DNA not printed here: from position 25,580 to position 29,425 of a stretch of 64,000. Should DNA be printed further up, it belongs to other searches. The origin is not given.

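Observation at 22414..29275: Orphan four-gene operon: 1181-aa giant, Hsp70/actin-fold protein, TPR-like protein and coiled-coil membrane protein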

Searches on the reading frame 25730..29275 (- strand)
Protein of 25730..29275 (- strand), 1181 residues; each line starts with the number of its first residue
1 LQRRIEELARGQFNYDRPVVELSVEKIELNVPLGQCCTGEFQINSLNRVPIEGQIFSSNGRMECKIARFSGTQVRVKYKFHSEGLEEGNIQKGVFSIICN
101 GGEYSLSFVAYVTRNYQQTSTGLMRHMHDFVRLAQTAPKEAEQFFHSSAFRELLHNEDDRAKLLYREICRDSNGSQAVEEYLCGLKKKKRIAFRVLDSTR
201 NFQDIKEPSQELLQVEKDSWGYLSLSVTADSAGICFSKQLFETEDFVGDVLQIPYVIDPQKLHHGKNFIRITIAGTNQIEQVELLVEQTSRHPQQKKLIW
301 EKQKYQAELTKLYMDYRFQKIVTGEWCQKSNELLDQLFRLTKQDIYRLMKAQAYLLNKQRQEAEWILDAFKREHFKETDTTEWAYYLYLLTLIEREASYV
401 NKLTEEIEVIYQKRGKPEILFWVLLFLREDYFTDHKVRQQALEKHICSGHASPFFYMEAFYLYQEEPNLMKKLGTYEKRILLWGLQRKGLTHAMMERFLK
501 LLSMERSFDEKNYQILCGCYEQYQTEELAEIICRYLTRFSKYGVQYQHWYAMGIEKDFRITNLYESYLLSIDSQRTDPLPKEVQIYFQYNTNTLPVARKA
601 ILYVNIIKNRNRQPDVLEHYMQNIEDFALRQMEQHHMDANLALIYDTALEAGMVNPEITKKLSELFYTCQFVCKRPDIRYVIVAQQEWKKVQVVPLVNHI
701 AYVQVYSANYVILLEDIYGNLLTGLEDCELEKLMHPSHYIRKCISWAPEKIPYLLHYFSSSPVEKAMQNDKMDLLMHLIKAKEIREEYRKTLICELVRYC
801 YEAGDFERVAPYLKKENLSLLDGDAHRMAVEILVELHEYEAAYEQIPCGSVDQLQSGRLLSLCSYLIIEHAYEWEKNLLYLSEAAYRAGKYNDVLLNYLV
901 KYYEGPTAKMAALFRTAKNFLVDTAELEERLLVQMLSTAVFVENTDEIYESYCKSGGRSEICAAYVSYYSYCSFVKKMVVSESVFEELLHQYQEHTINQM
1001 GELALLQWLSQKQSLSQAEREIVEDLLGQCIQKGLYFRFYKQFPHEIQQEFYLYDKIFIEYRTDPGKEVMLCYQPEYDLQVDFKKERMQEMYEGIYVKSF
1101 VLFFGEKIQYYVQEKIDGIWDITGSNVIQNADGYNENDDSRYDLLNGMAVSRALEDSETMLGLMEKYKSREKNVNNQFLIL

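Call 5: search_protein_families(library=pfam, proteins=[window:25730-29275:-], max_evalue=1)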
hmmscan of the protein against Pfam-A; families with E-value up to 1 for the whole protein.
window:25730-29275:- (1181 aa): 2 families
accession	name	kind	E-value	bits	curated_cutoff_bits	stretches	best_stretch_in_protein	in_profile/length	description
PF18984.5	DUF5717_N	-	7.5e-247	821.9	25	1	1-872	1-874/875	Family of unknown function (DUF5717)N-terminal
PF18983.5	DUF5717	-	9.1e-91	304.6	25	1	875-1178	1-306/306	Family of unknown function (DUF5717)C-terminal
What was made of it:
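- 25730..29275 (-): Gene 1, 1181 aa, DUF5717: cytoplasmic giant scaffold. Pfam DUF5717_N plus DUF5717 (call 5).
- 26126..27058 (-): Gene 1 residues 740-1050: second alpha-solenoid. It lies mostly in Pfam DUF5717_N (1-872) and partly in DUF5717 C-terminal (875-1178) (call 5).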

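Call 6: search_protein_families(library=ncbifam, proteins=[window:25730-29275:-], max_evalue=1)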
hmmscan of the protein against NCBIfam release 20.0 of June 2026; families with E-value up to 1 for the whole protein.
window:25730-29275:- (1181 aa): 0 families

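Call 12: search_solved_structures(query=window:25730-29275:-, max_evalue=10)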
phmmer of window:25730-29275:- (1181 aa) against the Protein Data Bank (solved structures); distinct sequences matched with E-value up to 10: 0.

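Call 23: search_protein_families(library=padloc, proteins=[window:25730-29275:-], max_evalue=1)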
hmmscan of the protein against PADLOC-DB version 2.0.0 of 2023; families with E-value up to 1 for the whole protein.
window:25730-29275:- (1181 aa): 0 families

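Call 25: find_homologous_proteins(query=window:25730-29275:-, max_evalue=0.001)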
Query window:25730-29275:- (1181 aa): 142 proteins with E <= 0.001 among 7700 candidates; the best 120 are listed.
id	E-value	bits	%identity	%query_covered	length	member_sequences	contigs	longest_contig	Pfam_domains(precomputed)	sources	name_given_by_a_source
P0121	0.0e+0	2700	100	100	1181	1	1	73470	PF18984.6,PF18983.6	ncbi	ncbi:MAG: DUF5717 family protein [Lachnospiraceae bacterium]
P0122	0.0e+0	1450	55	100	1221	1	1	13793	PF18984.6,PF18983.6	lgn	-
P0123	0.0e+0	1427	54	100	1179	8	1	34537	PF18984.6,PF18983.6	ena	-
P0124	0.0e+0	1148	45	100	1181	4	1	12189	PF18984.6,PF18983.6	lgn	-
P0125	0.0e+0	1079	43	100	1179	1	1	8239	PF18984.6,PF18983.6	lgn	-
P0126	1.2e-273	929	40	100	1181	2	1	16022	PF18984.6,PF18983.6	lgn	-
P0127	1.5e-273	929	40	100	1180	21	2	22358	PF18984.6,PF18983.6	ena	-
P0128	5.7e-273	927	39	100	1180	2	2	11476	PF18984.6,PF18983.6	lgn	-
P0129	4.5e-272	924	38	100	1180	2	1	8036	PF18984.6,PF18983.6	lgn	-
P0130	3.2e-271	921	39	98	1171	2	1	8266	PF18984.6,PF18983.6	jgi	jgi:hypothetical protein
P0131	1.8e-270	919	40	100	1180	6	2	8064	PF18984.6,PF18983.6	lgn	-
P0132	1.9e-270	919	39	100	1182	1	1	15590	PF18984.6,PF18983.6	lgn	-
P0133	3.7e-270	918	39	99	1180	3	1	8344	PF18984.6,PF18983.6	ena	-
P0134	1.2e-269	916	39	100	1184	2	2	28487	PF18984.6,PF18983.6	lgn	-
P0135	5.6e-269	914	39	100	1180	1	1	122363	PF18984.6,PF18983.6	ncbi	-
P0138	4.3e-267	907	39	100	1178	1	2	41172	PF18984.6,PF18983.6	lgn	-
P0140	5.1e-265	901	38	100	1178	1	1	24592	PF18984.6,PF18983.6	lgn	-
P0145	1.2e-262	893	38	99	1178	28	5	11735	PF18984.6,PF18983.6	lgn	-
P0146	1.2e-261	889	37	100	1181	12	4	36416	PF18984.6,PF18983.6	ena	-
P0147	2.0e-261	889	37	100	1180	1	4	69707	PF18984.6,PF18983.6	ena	-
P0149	3.5e-260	885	39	100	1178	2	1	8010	PF18984.6,PF18983.6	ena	-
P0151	9.6e-260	883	37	100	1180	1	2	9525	PF18984.6,PF18983.6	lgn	-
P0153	2.3e-258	879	38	100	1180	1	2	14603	PF18984.6,PF18983.6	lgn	-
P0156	8.2e-258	877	39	100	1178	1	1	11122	PF18984.6,PF18983.6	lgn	-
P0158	3.1e-257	875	37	100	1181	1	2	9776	PF18984.6,PF18983.6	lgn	-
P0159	3.1e-257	875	36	100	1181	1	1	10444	PF18984.6,PF18983.6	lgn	-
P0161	3.5e-256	871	37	100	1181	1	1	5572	PF18984.6,PF18983.6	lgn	-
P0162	3.9e-256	871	36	100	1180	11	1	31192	PF18984.6,PF18983.6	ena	-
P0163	5.3e-256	871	36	100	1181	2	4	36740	PF18984.6,PF18983.6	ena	-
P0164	1.8e-255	869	37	100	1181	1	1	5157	PF18984.6,PF18983.6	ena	-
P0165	1.1e-254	866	36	100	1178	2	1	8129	PF18984.6,PF18983.6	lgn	-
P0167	3.2e-254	865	39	100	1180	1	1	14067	PF18984.6,PF18983.6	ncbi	-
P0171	2.0e-253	862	37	100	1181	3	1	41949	PF18984.6,PF18983.6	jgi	jgi:hypothetical protein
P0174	3.6e-253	861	36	100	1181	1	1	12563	PF18984.6,PF18983.6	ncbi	-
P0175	3.7e-253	861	36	100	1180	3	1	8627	PF18984.6,PF18983.6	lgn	-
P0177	7.4e-253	860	36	100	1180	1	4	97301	PF18984.6,PF18983.6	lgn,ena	-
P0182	1.4e-249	849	38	99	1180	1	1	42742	PF18984.6,PF18983.6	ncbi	ncbi:MAG: DUF5717 family protein [Roseburia sp.]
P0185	5.1e-249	848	39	99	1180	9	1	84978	PF18984.6,PF18983.6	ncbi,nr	ncbi:MAG: DUF5717 family protein [Lachnospiraceae bacterium]|nr:DUF5717 family protein [Lachnospirac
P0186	2.2e-248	846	36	100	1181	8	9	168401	PF18984.6,PF18983.6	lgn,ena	-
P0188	2.8e-248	845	37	100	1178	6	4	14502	PF18984.6,PF18983.6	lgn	-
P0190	1.0e-246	840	37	100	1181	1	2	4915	PF18984.6,PF18983.6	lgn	-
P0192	2.6e-246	839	36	100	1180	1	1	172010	PF18984.6,PF18983.6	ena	-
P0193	2.8e-246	839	36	100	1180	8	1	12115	PF18984.6,PF18983.6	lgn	-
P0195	7.7e-246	837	36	100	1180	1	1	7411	PF18984.6,PF18983.6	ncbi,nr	ncbi:MAG: DUF5717 family protein [Agathobacter sp.]|nr:DUF5717 family protein [Agathobacter sp.]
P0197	1.5e-245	836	36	100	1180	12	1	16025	PF18984.6,PF18983.6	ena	-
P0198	1.6e-245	836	36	100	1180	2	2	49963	PF18984.6,PF18983.6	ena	-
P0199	2.1e-245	836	36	100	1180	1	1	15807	PF18984.6,PF18983.6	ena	-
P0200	4.7e-245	835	36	100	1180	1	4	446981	PF18984.6,PF18983.6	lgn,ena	-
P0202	5.1e-245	834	36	100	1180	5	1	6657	PF18984.6,PF18983.6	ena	-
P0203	6.8e-245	834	37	100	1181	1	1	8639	PF18984.6,PF18983.6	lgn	-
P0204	1.0e-244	833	36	100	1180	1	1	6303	PF18984.6,PF18983.6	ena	-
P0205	2.1e-244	832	36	100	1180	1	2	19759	PF18984.6,PF18983.6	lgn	-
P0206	2.4e-244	832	36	100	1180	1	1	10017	PF18984.6,PF18983.6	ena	-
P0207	2.8e-244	832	36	100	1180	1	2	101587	PF18984.6,PF18983.6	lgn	-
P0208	3.0e-244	832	36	100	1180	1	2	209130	PF18984.6,PF18983.6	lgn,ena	-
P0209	3.5e-244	832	36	100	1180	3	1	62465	PF18984.6,PF18983.6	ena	-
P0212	1.4e-242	826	36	100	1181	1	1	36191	PF18984.6,PF18983.6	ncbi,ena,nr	ncbi:MAG: hypothetical protein J6A75_13040 [Lachnospiraceae bacterium]|nr:hypothetical protein [Lach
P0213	3.0e-242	825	36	100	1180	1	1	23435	PF18984.6,PF18983.6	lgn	-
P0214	5.3e-242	824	35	100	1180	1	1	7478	PF18984.6,PF18983.6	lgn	-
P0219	7.2e-238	811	35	100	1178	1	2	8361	PF18984.6,PF18983.6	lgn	-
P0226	9.5e-233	794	35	100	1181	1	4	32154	PF18984.6,PF18983.6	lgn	-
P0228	5.1e-231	788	35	100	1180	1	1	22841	PF18984.6,PF18983.6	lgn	-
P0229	9.6e-231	787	36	100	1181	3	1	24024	PF18984.6,PF18983.6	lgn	-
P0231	2.6e-229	782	35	100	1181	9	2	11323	PF18984.6,PF18983.6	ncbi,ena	-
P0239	2.6e-222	759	36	88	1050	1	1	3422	PF18984.6,PF18983.6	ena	-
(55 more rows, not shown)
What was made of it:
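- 25730..29275 (-): 142 relatives, all about 1180 aa (call 25).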

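Call 29: search_solved_structures(query=A2, max_evalue=10)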
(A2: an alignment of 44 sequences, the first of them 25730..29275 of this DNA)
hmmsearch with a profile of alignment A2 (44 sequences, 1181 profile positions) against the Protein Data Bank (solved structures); distinct sequences matched with E-value up to 10: 1.
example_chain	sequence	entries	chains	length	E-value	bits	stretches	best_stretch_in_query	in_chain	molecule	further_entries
5xi8_A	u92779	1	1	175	1.2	9.8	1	328-379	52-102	Beta-barrel assembly-enhancing protease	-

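Call 51: predict_structure(alignment_id=A2)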
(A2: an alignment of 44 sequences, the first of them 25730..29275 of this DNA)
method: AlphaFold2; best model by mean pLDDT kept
length: 1181 residues; sequences in the alignment: 44
mean_pLDDT: 86.8   pTM: 0.57
mean pLDDT of the five models: 86.8, 86.3, 84.2, 84.1, 83.8
residues with pLDDT >= 90: 415; 70-90: 725; 50-70: 36; < 50: 5
segments of 3 or more residues with pLDDT < 50: 1179-1181
pLDDT, mean of each block of 10 residues (from residue 1): 85 81 92 88 91 88 87 92 84 91 91 85 88 91 89 81 88 85 90 87 83 90 91 89 88 90 83 88 80 58 85 84 89 90 89 90 90 85 92 86 90 88 88 88 85 86 89 89 85 90 89 91 89 92 89 89 89 75 83 82 88 86 89 90 89 81 91 90 92 92 91 90 86 90 89 89 85 88 88 89 85 72 85 89 78 82 92 88 89 93 90 91 90 87 85 88 91 88 89 87 92 87 91 89 86 87 89 79 86 90 84 88 87 60 81 82 84 67 39
secondary structure, 60 per line:
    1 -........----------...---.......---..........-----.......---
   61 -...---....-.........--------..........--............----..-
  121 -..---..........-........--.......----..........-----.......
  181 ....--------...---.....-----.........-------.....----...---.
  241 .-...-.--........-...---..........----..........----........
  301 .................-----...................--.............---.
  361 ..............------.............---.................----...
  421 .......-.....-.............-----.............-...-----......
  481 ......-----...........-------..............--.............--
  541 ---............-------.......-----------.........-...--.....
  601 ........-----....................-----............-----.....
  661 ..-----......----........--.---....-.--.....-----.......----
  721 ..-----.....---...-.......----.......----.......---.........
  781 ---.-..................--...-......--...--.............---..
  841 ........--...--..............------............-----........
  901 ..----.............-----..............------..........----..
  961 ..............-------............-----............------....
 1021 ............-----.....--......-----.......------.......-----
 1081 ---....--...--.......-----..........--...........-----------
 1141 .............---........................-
elements in order (helices of 4 or more, strands of 3 or more residues): H2-9 E20-22 E26-32 E36-45 E51-57 E62-64 E68-71 E73-81 E90-99 E102-113 H127-136 H138-145 H148-154 H159-168 H174-184 E193-195 E199-203 E209-217 E225-229 E234-236 E250-257 E265-274 E279-288 H293-317 H323-341 H344-356 H360-374 H381-393 H397-413 H418-427 H429-433 H435-447 H453-465 H475-486 H492-502 H510-523 H526-538 H544-555 H563-569 H581-589 H596-608 H614-633 H639-650 H656-662 E668-673 E678-685 E692-695 E700-704 E710-716 E728-732 H740-746 H751-757 H762-768 H772-780 H786-803 H810-815 H823-835 H839-848 H856-869 H876-887 H893-902 H907-919 H925-938 H945-954 H959-974 H982-993 H999-1010 H1017-1032 H1038-1042 H1045-1050 E1056-1062 E1069-1075 E1084-1087 E1090-1092 E1095-1101 E1107-1116 E1119-1129 H1141-1153 H1157-1180
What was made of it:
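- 25730..29275 (-): AlphaFold2 model with pLDDT 86.8 (call 51).
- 28412..29218 (-): Gene 1 residues 20-288: two Ig-like beta-sandwiches (20-113 and 193-288) of the ASH/PapD-like type, separated by a helical insert (127-184). Secondary structure from call 51.
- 27290..28399 (-): Gene 1 residues 293-662: first alpha-solenoid (TPR-like helical repeats). About 25 consecutive helices (call 51).
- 27080..27274 (-): Gene 1 residues 668-732: small all-beta insert between the two solenoids. Six strands in the model (call 51).
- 25736..26110 (-): Gene 1 residues 1056-1180: C-terminal beta domain (1056-1129) plus two terminal helices. Call 51.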

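Call 53: fold_search(model_id=the predicted structure, library=pdb)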
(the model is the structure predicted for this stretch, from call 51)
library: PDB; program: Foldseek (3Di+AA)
matches with E <= 10: 1889; with E <= 0.001: 45
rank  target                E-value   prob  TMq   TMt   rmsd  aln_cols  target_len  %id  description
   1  7sqc_F0               1.6e-07  1.00  0.07  0.27  15.6       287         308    7  Ciliary C1 central pair apparatus isolated from Chlamydomonas reinhardtii (released 2022-04-13)
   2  9ijj_L                3.1e-07  1.00  0.08  0.34  19.1       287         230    8  In situ structure of the central apparatus in mouse sperm axoneme. (released 2025-06-04)
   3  7sqc_2A               5.0e-07  1.00  0.08  0.12  14.8       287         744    8  Ciliary C1 central pair apparatus isolated from Chlamydomonas reinhardtii (released 2022-04-13)
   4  7sqc_T3               5.0e-07  1.00  0.08  0.28  15.6       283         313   10  Ciliary C1 central pair apparatus isolated from Chlamydomonas reinhardtii (released 2022-04-13)
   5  7sqc_F1               8.8e-07  1.00  0.08  0.18  15.8       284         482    7  Ciliary C1 central pair apparatus isolated from Chlamydomonas reinhardtii (released 2022-04-13)
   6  9ijj_E                8.8e-07  1.00  0.08  0.18  14.6       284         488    8  In situ structure of the central apparatus in mouse sperm axoneme. (released 2025-06-04)
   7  7sqc_M1               1.1e-06  1.00  0.08  0.15  19.8       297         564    8  Ciliary C1 central pair apparatus isolated from Chlamydomonas reinhardtii (released 2022-04-13)
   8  7sqc_T2               1.3e-06  1.00  0.07  0.16  15.9       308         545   10  Ciliary C1 central pair apparatus isolated from Chlamydomonas reinhardtii (released 2022-04-13)
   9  2qsv                  1.5e-06  1.00  0.08  0.39  24.7       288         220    7  Crystal structure of protein of unknown function from Porphyromonas gingivalis W83 (released 2007-09-25)
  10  7som_D                1.7e-06  1.00  0.13  0.11   7.9       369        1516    9  Ciliary C2 central pair apparatus isolated from Chlamydomonas reinhardtii (released 2022-04-13)
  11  9ijj_h                1.7e-06  1.00  0.08  0.06  15.5       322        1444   10  In situ structure of the central apparatus in mouse sperm axoneme. (released 2025-06-04)
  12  7sqc_2B               2.0e-06  1.00  0.08  0.12  14.9       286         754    8  Ciliary C1 central pair apparatus isolated from Chlamydomonas reinhardtii (released 2022-04-13)
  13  9ijj_O                2.0e-06  1.00  0.08  0.07  13.2       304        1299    8  In situ structure of the central apparatus in mouse sperm axoneme. (released 2025-06-04)
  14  7sqc_T0               4.0e-06  1.00  0.07  0.16  16.2       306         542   10  Ciliary C1 central pair apparatus isolated from Chlamydomonas reinhardtii (released 2022-04-13)
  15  7n6g_3J               4.6e-06  1.00  0.08  0.22  20.8       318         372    8  C1 of central pair (released 2022-05-18)
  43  2e6j_MODEL_1_A        7.8e-04  1.00  0.08  0.72   3.5       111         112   12  Solution structure of the C-terminal PapD-like domain from human HYDIN protein (released 2007-07-03)
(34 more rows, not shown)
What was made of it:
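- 28412..29218 (-): Foldseek hits (call 53): ciliary central-pair ASH proteins (E=1.6e-7), CEP192 SPD-2 domain, HYDIN PapD-like domain 2e6j (TMt 0.72), and P. gingivalis 2qsv.
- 26126..27058 (-): Calls 51 and 53.
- On ASH / PapD-like (MSP) Ig domains - gene 1 N-terminus: HYDIN 2e6j gives TMt 0.72 at rmsd 3.5 (call 53).
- It consists of ASH Ig domains plus a TPR-like solenoid (calls 51, 53).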
